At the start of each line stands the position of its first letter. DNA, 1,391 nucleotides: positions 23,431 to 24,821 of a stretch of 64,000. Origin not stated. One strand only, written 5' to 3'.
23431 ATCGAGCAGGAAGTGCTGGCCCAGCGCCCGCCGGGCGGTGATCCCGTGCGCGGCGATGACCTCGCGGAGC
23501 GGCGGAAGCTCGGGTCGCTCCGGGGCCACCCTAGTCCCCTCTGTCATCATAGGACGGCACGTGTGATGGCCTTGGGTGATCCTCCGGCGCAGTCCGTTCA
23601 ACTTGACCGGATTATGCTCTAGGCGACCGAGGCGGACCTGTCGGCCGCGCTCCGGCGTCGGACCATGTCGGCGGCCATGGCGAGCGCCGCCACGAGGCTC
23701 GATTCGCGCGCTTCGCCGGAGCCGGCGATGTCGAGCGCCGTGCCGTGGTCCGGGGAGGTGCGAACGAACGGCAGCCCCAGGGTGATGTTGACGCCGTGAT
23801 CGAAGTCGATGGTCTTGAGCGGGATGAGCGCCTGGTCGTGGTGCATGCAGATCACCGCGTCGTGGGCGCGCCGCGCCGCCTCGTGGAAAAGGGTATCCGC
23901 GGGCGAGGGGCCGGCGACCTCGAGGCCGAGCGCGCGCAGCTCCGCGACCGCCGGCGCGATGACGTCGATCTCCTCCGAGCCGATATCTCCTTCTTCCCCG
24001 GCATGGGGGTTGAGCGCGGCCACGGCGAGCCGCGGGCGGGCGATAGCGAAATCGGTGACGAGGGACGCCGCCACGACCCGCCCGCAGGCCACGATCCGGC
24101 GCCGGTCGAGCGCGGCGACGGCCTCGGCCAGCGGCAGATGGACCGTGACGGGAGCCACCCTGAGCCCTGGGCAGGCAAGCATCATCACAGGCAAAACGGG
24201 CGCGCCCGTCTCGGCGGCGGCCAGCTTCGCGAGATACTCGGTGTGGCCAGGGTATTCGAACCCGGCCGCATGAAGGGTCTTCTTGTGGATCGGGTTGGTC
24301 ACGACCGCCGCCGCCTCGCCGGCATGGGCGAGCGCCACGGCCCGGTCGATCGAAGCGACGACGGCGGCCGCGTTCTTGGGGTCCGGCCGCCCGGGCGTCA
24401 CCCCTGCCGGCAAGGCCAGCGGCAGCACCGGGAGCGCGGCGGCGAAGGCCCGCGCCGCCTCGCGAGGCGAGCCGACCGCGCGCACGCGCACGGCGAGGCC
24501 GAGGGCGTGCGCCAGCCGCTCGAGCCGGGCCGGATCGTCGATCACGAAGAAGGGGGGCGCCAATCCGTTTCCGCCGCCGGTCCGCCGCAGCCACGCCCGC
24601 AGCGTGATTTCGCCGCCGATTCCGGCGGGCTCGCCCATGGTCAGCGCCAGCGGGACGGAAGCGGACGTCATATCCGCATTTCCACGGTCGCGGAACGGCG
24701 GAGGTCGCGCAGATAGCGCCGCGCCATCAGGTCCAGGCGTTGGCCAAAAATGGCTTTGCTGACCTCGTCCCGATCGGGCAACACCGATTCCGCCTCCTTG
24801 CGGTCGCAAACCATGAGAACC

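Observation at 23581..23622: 42-nt dispersed repeat abutting the TAG stop of pdxA (copy 1 of 2)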

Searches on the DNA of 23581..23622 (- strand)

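Call 38: search_dna_similar(query=window:23581-23622:-, collection=plasmids, mode=distant, max_evalue=10, max_rows=40)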
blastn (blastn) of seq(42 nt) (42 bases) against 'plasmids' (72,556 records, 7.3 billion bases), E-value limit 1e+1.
Records with a match: 8; places in all: 8; records where one place covers at least 80% of the query: 0.
Best place of each record, by identity: >=99% 4; 95-99% 2; 80-90% 2.
By first word of the organism name: Sphingobium 2; Rhizobium 2; Sinorhizobium 2; Parabacteroides 1; Streptomyces 1.
By predicted mobility (MOB-suite, as given by PLSDB): non-mobilizable 6; conjugative 2.
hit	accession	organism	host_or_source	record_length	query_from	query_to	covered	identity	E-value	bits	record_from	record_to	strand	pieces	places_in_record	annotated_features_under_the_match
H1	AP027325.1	Sphingobium sp. TomTYG46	-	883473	2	30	69%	86.7%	7e+0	34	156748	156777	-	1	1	none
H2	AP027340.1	Sphingobium sp. TomTYG73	-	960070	2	30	69%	86.7%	7e+0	34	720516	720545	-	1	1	none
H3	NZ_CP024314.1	Rhizobium sp. NXC24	Phaseolus vulgaris,cell culture,plant ...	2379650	17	38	52%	95.5%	2e+0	37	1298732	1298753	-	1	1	record has no annotation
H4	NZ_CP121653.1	Rhizobium sp. CB3171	Calliandra calothyrsus,cell culture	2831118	17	38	52%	95.5%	2e+0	37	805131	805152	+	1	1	record has no annotation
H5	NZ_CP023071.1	Sinorhizobium fredii CCBAU 83666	G.max,nodule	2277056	22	39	43%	100.0%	7e+0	34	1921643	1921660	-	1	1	record has no annotation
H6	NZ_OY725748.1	Parabacteroides distasonis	-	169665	13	30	43%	100.0%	7e+0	34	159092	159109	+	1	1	htpG: molecular chaperone HtpG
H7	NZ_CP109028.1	Streptomyces sp. NBC_00663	-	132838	24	41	43%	100.0%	7e+0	34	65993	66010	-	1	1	hypothetical protein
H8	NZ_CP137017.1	Sinorhizobium fredii GR64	Phaseolus vulgaris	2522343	22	39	43%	100.0%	7e+0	34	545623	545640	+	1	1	record has no annotation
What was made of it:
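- Tried and rejected: blastn of the 42-mer against plasmids: only two Sphingobium palindromes (call 38).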

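Call 39: get_annotated_region(hit=H1, flank=1500)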
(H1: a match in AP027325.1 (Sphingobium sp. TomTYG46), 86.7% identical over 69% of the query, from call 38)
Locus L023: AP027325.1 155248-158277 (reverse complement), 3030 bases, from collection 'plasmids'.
description: Sphingobium sp. TomTYG46 plasmid pTomTYG46a DNA, complete genome
organism: Sphingobium sp. TomTYG46 (NCBI taxid 3028886)
taxonomy: Bacteria; Pseudomonadota; Alphaproteobacteria; Sphingomonadales; Sphingomonadaceae; Sphingobium; Sphingobium sp. TomTYG46
host: -; source: -; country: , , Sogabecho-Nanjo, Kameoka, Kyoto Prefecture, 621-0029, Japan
typing (MOB-suite, as given by PLSDB): non-mobilizable; replicon rep_cluster_545
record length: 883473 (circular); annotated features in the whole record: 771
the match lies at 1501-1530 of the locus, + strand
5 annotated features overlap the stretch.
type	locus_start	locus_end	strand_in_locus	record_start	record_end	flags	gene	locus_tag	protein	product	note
CDS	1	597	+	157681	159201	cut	xynB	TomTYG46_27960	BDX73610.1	beta-xylosidase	-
CDS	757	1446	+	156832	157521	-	-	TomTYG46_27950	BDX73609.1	hypothetical protein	-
CDS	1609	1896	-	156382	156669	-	-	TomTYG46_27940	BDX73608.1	hypothetical protein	-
CDS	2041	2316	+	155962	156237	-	-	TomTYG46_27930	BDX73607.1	hypothetical protein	-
CDS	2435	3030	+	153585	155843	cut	bglX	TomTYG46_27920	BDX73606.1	beta-glucosidase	-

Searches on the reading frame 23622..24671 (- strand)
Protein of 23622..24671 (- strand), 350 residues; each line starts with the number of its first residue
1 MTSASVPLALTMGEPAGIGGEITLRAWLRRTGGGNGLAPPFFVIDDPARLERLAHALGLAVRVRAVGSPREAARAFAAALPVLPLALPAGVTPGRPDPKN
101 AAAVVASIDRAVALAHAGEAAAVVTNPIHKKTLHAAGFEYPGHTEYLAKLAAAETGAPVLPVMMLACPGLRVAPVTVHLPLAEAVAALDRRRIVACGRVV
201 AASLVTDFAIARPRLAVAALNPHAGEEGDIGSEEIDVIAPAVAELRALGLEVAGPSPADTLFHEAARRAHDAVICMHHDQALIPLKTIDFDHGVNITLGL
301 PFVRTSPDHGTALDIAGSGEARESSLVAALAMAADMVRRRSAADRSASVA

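Call 15: find_homologous_proteins(query=window:23622-24671:-, max_evalue=1e-60)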
Query seq(350 aa) (350 aa): 7985 proteins with E <= 1e-60 among 8000 candidates; the best 120 are listed.
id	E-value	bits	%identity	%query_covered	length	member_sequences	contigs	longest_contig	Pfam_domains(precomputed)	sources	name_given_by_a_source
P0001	7.7e-214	727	99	100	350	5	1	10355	PF04166.18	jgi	jgi:4-hydroxythreonine-4-phosphate dehydrogenase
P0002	7.2e-165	566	79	100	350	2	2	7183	PF04166.18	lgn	-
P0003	3.6e-154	531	75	100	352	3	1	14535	PF04166.18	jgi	jgi:4-hydroxythreonine-4-phosphate dehydrogenase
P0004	7.5e-148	510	75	94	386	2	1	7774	PF04166.18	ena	-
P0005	2.4e-135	469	70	97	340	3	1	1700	PF04166.18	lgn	-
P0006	1.4e-134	467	69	97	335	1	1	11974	PF04166.18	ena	-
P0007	3.2e-134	465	68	96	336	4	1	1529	PF04166.18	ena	-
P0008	3.3e-134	465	68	92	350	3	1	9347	PF04166.18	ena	-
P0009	3.8e-134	465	69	96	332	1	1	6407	PF04166.18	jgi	jgi:4-hydroxythreonine-4-phosphate dehydrogenase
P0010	5.4e-134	465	69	94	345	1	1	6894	PF04166.18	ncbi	-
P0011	3.7e-133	462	69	94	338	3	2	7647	PF04166.18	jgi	jgi:4-hydroxythreonine-4-phosphate dehydrogenase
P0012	1.5e-132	460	68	93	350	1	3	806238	PF04166.18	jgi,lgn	-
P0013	2.2e-132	459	70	96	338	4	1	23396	PF04166.18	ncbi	-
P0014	4.7e-132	458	68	92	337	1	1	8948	PF04166.18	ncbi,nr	ncbi:MAG TPA: 4-hydroxythreonine-4-phosphate dehydrogenase PdxA [Stellaceae bacterium]|nr:4-hydroxyt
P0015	8.2e-132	458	68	91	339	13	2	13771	PF04166.18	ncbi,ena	ncbi:MAG: 4-hydroxythreonine-4-phosphate dehydrogenase PdxA [Alphaproteobacteria bacterium]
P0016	8.9e-132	457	67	92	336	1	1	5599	PF04166.18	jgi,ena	-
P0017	1.2e-131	457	67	97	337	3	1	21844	PF04166.18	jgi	jgi:4-hydroxythreonine-4-phosphate dehydrogenase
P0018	1.5e-131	457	68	96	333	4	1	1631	PF04166.18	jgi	jgi:4-hydroxythreonine-4-phosphate dehydrogenase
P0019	1.6e-131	457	67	96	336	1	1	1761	PF04166.18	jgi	jgi:4-hydroxythreonine-4-phosphate dehydrogenase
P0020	2.2e-131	456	67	98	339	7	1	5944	PF04166.18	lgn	-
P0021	3.4e-131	456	68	91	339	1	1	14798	PF04166.18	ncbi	ncbi:MAG: 4-hydroxythreonine-4-phosphate dehydrogenase PdxA [Alphaproteobacteria bacterium]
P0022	3.4e-131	456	68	97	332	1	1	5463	PF04166.18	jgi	jgi:4-hydroxythreonine-4-phosphate dehydrogenase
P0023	5.1e-131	455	67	97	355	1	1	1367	PF04166.18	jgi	jgi:4-hydroxythreonine-4-phosphate dehydrogenase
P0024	5.5e-131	455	66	96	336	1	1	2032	PF04166.18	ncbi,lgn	-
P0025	8.2e-131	454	67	97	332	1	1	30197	PF04166.18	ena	-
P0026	8.3e-131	454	68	96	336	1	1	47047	PF04166.18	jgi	jgi:4-hydroxythreonine-4-phosphate dehydrogenase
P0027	1.4e-130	454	65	96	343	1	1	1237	PF04166.18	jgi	jgi:4-hydroxythreonine-4-phosphate dehydrogenase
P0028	1.9e-130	453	66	99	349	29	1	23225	PF04166.18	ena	-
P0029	2.2e-130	453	68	91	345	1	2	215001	PF04166.18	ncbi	ncbi:MAG: 4-hydroxythreonine-4-phosphate dehydrogenase PdxA [Alphaproteobacteria bacterium]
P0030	2.8e-130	453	65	91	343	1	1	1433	PF04166.18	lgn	-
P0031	2.9e-130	453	67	95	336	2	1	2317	PF04166.18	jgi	jgi:4-hydroxythreonine-4-phosphate dehydrogenase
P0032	7.8e-130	451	65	95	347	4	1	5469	PF04166.18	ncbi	-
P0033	9.2e-130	451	68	91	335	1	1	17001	PF04166.18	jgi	jgi:4-hydroxythreonine-4-phosphate dehydrogenase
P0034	1.7e-129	450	65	96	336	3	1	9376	PF04166.18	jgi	jgi:4-hydroxythreonine-4-phosphate dehydrogenase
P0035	2.4e-129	449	67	97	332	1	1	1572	PF04166.18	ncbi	-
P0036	2.6e-129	449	68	96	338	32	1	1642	PF04166.18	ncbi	-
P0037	3.1e-129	449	64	97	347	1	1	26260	PF04166.18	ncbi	-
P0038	3.2e-129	449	67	97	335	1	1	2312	PF04166.18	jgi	jgi:4-hydroxythreonine-4-phosphate dehydrogenase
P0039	3.4e-129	449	66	96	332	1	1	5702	PF04166.18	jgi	jgi:4-hydroxythreonine-4-phosphate dehydrogenase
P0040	4.1e-129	449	67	96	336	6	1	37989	PF04166.18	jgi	jgi:4-hydroxythreonine-4-phosphate dehydrogenase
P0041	4.9e-129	448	65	97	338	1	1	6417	PF04166.18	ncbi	-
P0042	6.6e-129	448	66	96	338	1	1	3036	PF04166.18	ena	-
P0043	8.0e-129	448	66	96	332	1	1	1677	PF04166.18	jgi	jgi:4-hydroxythreonine-4-phosphate dehydrogenase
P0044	8.8e-129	448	66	96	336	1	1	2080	PF04166.18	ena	-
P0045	9.3e-129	448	67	97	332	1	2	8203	PF04166.18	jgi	jgi:4-hydroxythreonine-4-phosphate dehydrogenase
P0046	9.4e-129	448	63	100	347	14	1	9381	PF04166.18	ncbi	ncbi:MAG: 4-hydroxythreonine-4-phosphate dehydrogenase PdxA [Alphaproteobacteria bacterium]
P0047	1.0e-128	447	65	93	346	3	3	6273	PF04166.18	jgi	jgi:4-hydroxythreonine-4-phosphate dehydrogenase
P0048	1.1e-128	447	69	94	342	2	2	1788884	PF04166.18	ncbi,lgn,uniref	ncbi:4-hydroxythreonine-4-phosphate dehydrogenase (EC 1.1.1.262) [Azospirillum argentinense]|uniref:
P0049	1.1e-128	447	68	95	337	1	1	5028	PF04166.18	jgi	jgi:4-hydroxythreonine-4-phosphate dehydrogenase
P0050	1.2e-128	447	67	98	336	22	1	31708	PF04166.18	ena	-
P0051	1.2e-128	447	65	97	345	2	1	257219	PF04166.18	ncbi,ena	-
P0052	1.6e-128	447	68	96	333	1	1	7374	PF04166.18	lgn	-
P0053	1.7e-128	447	65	96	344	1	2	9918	PF04166.18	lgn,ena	-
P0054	1.7e-128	447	66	98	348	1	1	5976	PF04166.18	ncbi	ncbi:MAG: 4-hydroxythreonine-4-phosphate dehydrogenase PdxA [Alphaproteobacteria bacterium]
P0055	1.7e-128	447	67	93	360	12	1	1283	PF04166.18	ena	-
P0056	1.8e-128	447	67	97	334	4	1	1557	PF04166.18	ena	-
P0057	2.1e-128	446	65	96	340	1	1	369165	PF04166.18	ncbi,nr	ncbi:MAG: 4-hydroxythreonine-4-phosphate dehydrogenase PdxA [Phaeospirillum sp.]|nr:4-hydroxythreoni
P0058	2.4e-128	446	64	97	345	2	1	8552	PF04166.18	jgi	jgi:4-hydroxythreonine-4-phosphate dehydrogenase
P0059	2.6e-128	446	67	95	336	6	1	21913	PF04166.18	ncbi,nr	ncbi:MAG TPA: 4-hydroxythreonine-4-phosphate dehydrogenase PdxA [Stellaceae bacterium]|nr:4-hydroxyt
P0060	3.1e-128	446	69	89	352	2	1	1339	PF04166.18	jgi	-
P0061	3.3e-128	446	64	97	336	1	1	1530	PF04166.18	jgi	-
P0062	3.5e-128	446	66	97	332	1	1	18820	PF04166.18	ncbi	ncbi:MAG: 4-hydroxythreonine-4-phosphate dehydrogenase PdxA [Stellaceae bacterium]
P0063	3.8e-128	446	66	97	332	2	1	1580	PF04166.18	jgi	-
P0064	3.9e-128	446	67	97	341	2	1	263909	PF04166.18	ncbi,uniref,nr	ncbi:4-hydroxythreonine-4-phosphate dehydrogenase PdxA [Azospirillum brasilense]|uniref:4-hydroxythr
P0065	4.2e-128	445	65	97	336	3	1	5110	PF04166.18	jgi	jgi:4-hydroxythreonine-4-phosphate dehydrogenase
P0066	4.2e-128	445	67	98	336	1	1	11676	PF04166.18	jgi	jgi:4-hydroxythreonine-4-phosphate dehydrogenase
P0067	4.2e-128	445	65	96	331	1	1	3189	PF04166.18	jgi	jgi:4-hydroxythreonine-4-phosphate dehydrogenase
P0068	4.6e-128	445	69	93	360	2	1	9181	PF04166.18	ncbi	-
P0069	4.9e-128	445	67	95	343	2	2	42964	PF04166.18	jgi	-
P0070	5.1e-128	445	67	97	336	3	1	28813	PF04166.18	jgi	jgi:4-hydroxythreonine-4-phosphate dehydrogenase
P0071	5.1e-128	445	67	96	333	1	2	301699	PF04166.18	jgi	jgi:4-hydroxythreonine-4-phosphate dehydrogenase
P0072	7.3e-128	445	67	93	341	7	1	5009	PF04166.18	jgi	-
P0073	9.9e-128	444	65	95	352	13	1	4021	PF04166.18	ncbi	-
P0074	1.0e-127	444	68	94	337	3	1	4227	PF04166.18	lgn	-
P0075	1.3e-127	444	65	96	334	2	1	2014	PF04166.18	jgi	-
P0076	1.5e-127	444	68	93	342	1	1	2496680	PF04166.18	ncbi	ncbi:4-hydroxythreonine-4-phosphate dehydrogenase PdxA [Azospirillum sp. Marseille-Q6669]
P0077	1.5e-127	444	63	99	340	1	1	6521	PF04166.18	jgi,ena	-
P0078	1.7e-127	443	64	100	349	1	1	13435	PF04166.18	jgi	jgi:4-hydroxythreonine-4-phosphate dehydrogenase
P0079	1.7e-127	443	67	97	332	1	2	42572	PF04166.18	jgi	jgi:4-hydroxythreonine-4-phosphate dehydrogenase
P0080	2.0e-127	443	67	98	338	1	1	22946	PF04166.18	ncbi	ncbi:MAG TPA: 4-hydroxythreonine-4-phosphate dehydrogenase PdxA [Stellaceae bacterium]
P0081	2.1e-127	443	67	97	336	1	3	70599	PF04166.18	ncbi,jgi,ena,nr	ncbi:MAG TPA: 4-hydroxythreonine-4-phosphate dehydrogenase PdxA [Stellaceae bacterium]|nr:4-hydroxyt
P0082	2.1e-127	443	66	96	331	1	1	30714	PF04166.18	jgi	jgi:4-hydroxythreonine-4-phosphate dehydrogenase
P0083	2.1e-127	443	65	94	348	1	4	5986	PF04166.18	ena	-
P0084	2.3e-127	443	64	98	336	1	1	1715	PF04166.18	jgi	jgi:4-hydroxythreonine-4-phosphate dehydrogenase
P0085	2.3e-127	443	64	98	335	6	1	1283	PF04166.18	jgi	jgi:4-hydroxythreonine-4-phosphate dehydrogenase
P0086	2.4e-127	443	66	97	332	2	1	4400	PF04166.18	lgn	-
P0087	2.5e-127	443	67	92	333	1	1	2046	PF04166.18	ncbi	-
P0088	2.6e-127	443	65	97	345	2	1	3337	PF04166.18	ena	-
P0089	2.8e-127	443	65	98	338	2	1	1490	PF04166.18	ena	-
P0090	3.4e-127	442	66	89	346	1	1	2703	PF04166.18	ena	-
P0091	3.4e-127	442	65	97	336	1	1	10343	PF04166.18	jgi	jgi:4-hydroxythreonine-4-phosphate dehydrogenase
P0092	3.5e-127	442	66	97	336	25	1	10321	PF04166.18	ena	-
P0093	4.6e-127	442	67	96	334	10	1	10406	PF04166.18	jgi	jgi:4-hydroxythreonine-4-phosphate dehydrogenase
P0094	4.9e-127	442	66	96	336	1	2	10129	PF04166.18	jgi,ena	jgi:4-hydroxythreonine-4-phosphate dehydrogenase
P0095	4.9e-127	442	66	96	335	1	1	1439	PF04166.18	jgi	jgi:4-hydroxythreonine-4-phosphate dehydrogenase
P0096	5.0e-127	442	65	94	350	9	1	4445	PF04166.18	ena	-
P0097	5.0e-127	442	66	97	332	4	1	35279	PF04166.18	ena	-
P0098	5.1e-127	442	68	93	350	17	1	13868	PF04166.18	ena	-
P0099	5.2e-127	442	65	96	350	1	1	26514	PF04166.18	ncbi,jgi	-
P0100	5.3e-127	442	67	96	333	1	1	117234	PF04166.18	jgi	jgi:4-hydroxythreonine-4-phosphate dehydrogenase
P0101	5.4e-127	442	65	97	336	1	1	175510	PF04166.18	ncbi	-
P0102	5.6e-127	442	66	95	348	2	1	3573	PF04166.18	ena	-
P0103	6.7e-127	441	66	98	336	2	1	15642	PF04166.18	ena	-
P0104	6.8e-127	441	64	97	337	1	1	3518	PF04166.18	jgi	jgi:4-hydroxythreonine-4-phosphate dehydrogenase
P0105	6.9e-127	441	68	90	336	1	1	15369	PF04166.18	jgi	jgi:4-hydroxythreonine-4-phosphate dehydrogenase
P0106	6.9e-127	441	66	97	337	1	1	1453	PF04166.18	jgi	jgi:4-hydroxythreonine-4-phosphate dehydrogenase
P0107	7.1e-127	441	67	97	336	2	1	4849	PF04166.18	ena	-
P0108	7.4e-127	441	65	95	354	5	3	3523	PF04166.18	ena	-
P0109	8.4e-127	441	68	94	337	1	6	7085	PF04166.18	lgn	-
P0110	8.9e-127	441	67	93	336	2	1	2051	PF04166.18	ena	-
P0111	9.5e-127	441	64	97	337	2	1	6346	PF04166.18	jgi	jgi:4-hydroxythreonine-4-phosphate dehydrogenase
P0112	1.0e-126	441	67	97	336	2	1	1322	PF04166.18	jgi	jgi:4-hydroxythreonine-4-phosphate dehydrogenase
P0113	1.1e-126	441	65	97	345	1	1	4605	PF04166.18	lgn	-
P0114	1.2e-126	441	67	98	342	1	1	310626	PF04166.18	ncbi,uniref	ncbi:4-hydroxythreonine-4-phosphate dehydrogenase PdxA [Azospirillum himalayense]|uniref:4-hydroxyth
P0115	1.2e-126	441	66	94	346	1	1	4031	PF04166.18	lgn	-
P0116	1.3e-126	441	65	96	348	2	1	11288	PF04166.18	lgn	-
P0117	1.3e-126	441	67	95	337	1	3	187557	PF04166.18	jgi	jgi:4-hydroxythreonine-4-phosphate dehydrogenase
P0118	1.3e-126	441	67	97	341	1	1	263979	PF04166.18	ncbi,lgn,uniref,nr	ncbi:4-hydroxythreonine-4-phosphate dehydrogenase [Azospirillum sp. OGB3]|uniref:4-hydroxythreonine-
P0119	1.3e-126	440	64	93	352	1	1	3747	PF04166.18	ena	-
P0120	1.3e-126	440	64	91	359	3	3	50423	PF04166.18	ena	-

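Call 16: find_encoding_contigs(protein=P0002, flank=3000, max_places=4)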
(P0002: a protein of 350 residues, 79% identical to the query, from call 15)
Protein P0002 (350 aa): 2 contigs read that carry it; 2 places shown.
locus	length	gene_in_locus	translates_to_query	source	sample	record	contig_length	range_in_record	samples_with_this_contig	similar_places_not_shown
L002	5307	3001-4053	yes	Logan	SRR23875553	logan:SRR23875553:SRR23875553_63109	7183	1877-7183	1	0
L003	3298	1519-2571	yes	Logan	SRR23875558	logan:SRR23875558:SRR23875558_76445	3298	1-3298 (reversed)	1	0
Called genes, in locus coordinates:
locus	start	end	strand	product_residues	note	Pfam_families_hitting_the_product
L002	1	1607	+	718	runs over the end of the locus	PF04453:LptD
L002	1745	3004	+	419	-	PF13623:SurA_N_2, PF13624:SurA_N_3, PF09312:SurA_N, PF13145:Rotamase_2 (faint), PF13616:Rotamase_3, PF00639:Rotamase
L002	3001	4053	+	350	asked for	PF04166:PdxA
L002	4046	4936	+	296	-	PF00398:RrnaAD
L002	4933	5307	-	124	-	?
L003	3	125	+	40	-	?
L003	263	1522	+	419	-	PF13623:SurA_N_2, PF13624:SurA_N_3, PF09312:SurA_N, PF13145:Rotamase_2 (faint), PF13616:Rotamase_3, PF00639:Rotamase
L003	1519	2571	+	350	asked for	PF04166:PdxA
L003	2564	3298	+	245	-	?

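Call 17: find_encoding_contigs(protein=P0003, flank=3000, max_places=4)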
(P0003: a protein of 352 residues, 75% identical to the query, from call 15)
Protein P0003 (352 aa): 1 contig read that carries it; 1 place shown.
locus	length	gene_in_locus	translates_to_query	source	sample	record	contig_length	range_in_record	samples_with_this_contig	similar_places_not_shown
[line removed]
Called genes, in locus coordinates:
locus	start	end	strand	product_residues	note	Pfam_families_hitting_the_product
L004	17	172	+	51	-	-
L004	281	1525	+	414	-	PF13145:Rotamase_2 (faint), PF13616:Rotamase_3, PF00639:Rotamase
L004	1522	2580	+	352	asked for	PF04166:PdxA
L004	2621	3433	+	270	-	PF00398:RrnaAD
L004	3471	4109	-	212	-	PF00625:Guanylate_kin, PF13671:AAA_33 (weak)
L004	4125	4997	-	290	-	PF03755:YicC-like_N, PF08340:YicC-like_C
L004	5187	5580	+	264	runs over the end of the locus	PF00106:adh_short, PF08659:KR, PF13561:adh_short_C2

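Call 18: find_encoding_contigs(protein=P0004, flank=3000, max_places=4)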
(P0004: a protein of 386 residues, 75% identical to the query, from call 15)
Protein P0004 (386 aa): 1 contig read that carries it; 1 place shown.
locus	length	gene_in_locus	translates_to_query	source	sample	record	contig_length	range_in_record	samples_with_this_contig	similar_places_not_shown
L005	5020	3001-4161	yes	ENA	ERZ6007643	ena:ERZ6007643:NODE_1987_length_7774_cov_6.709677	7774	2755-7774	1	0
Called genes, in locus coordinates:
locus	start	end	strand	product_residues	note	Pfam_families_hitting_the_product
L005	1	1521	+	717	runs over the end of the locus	PF03968:LptD_N (weak), PF04453:LptD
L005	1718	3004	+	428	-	PF13623:SurA_N_2 (weak), PF13624:SurA_N_3, PF09312:SurA_N, PF13145:Rotamase_2 (faint), PF13616:Rotamase_3, PF00639:Rotamase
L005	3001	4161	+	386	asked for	PF04166:PdxA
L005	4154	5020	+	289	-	?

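Call 21: find_encoding_contigs(protein=P0001, flank=6000, max_places=6)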
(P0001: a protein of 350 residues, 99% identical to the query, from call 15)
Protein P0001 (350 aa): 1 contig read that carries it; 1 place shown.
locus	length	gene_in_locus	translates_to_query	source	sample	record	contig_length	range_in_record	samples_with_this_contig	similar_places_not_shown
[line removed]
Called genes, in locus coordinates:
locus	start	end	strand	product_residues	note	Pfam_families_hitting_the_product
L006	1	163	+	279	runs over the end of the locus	PF13578:Methyltransf_24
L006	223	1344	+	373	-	PF03739:LptF_LptG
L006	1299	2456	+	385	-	PF03739:LptF_LptG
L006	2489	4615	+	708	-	PF03968:LptD_N (weak), PF04453:LptD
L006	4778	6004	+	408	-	PF13624:SurA_N_3 (weak), PF09312:SurA_N, PF13145:Rotamase_2 (faint), PF13616:Rotamase_3, PF00639:Rotamase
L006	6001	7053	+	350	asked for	PF04166:PdxA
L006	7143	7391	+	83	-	?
